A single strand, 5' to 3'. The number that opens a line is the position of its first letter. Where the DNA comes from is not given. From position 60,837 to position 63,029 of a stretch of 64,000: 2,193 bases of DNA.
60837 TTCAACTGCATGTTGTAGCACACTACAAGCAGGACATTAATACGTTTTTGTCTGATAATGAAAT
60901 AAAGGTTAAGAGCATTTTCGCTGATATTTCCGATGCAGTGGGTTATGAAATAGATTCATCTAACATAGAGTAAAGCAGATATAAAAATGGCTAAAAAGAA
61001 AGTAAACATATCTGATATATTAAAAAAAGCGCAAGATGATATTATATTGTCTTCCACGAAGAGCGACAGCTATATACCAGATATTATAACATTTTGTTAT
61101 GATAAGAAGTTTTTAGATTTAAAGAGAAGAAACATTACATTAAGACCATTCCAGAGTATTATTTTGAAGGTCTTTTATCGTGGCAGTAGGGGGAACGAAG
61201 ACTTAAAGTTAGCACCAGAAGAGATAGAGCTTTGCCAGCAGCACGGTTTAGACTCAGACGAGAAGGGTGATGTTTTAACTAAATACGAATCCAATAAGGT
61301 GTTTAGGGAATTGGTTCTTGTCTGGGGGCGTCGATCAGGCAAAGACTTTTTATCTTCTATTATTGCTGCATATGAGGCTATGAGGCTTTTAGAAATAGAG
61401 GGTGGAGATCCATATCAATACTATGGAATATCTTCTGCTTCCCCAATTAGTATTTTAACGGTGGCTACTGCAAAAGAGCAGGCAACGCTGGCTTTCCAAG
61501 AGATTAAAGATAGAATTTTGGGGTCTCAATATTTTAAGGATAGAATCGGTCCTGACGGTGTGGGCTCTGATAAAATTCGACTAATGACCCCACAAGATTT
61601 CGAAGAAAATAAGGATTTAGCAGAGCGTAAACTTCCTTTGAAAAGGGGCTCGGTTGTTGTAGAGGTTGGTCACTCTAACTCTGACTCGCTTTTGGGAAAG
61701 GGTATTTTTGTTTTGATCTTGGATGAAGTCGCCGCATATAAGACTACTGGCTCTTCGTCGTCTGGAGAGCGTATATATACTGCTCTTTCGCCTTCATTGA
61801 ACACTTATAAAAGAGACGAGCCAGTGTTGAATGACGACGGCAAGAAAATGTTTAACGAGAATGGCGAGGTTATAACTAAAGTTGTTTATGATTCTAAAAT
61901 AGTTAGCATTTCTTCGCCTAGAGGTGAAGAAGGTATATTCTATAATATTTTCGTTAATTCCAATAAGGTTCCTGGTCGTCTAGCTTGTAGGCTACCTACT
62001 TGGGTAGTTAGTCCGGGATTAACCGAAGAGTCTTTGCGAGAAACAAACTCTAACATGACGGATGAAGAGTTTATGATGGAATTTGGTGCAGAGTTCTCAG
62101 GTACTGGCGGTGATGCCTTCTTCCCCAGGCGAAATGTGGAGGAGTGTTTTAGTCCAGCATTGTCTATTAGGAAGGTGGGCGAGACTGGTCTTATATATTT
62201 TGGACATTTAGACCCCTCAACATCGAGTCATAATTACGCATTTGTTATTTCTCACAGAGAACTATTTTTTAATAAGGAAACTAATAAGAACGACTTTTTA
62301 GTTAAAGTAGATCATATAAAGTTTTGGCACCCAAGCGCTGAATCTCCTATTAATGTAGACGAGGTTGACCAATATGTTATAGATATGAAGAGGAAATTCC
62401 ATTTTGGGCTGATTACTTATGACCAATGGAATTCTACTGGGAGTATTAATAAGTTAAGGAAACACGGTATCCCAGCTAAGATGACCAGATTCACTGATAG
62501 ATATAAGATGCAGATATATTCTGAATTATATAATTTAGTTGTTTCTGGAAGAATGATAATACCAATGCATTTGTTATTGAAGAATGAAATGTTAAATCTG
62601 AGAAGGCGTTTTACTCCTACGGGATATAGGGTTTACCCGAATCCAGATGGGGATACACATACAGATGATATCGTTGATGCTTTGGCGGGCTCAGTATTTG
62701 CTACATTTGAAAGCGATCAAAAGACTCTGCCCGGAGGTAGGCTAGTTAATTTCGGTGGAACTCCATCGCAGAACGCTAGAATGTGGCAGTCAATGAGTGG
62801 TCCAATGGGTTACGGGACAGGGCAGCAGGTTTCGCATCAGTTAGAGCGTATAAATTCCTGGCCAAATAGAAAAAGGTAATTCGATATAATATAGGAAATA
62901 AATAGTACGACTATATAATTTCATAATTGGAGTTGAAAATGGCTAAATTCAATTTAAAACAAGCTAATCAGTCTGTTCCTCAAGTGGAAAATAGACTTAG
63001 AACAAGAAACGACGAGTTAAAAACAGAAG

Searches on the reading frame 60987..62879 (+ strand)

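Call 31: search_protein_families(library=pfam, proteins=[window:60987-62879:+], max_evalue=0.01)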
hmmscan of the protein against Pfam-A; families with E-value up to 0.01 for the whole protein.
window:60987-62879:+ (630 aa): 2 families
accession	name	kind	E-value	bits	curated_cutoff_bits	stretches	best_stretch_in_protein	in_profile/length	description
PF15603.11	Imm74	-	0.0008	19.9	27.1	1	424-472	22-71/80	Immunity protein 74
PF03354.21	TerL_ATPase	-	0.0019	18.4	23.7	0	106-253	21-136/178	Terminase large subunit, ATPase domain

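Call 92: search_protein_families(library=phrogs, proteins=[window:60987-62879:+], max_evalue=0.001)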
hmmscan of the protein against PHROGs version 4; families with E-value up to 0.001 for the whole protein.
window:60987-62879:+ (630 aa): 3 families
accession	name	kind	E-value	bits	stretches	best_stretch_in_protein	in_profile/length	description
phrog_2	-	head and packaging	6.6e-19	69.1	1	107-580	278-600/807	terminase large subunit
phrog_9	-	head and packaging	2.1e-14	54.4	1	34-279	189-351/812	terminase large subunit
phrog_2699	-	head and packaging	1.7e-06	28.2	1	455-550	175-271/315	terminase large subunit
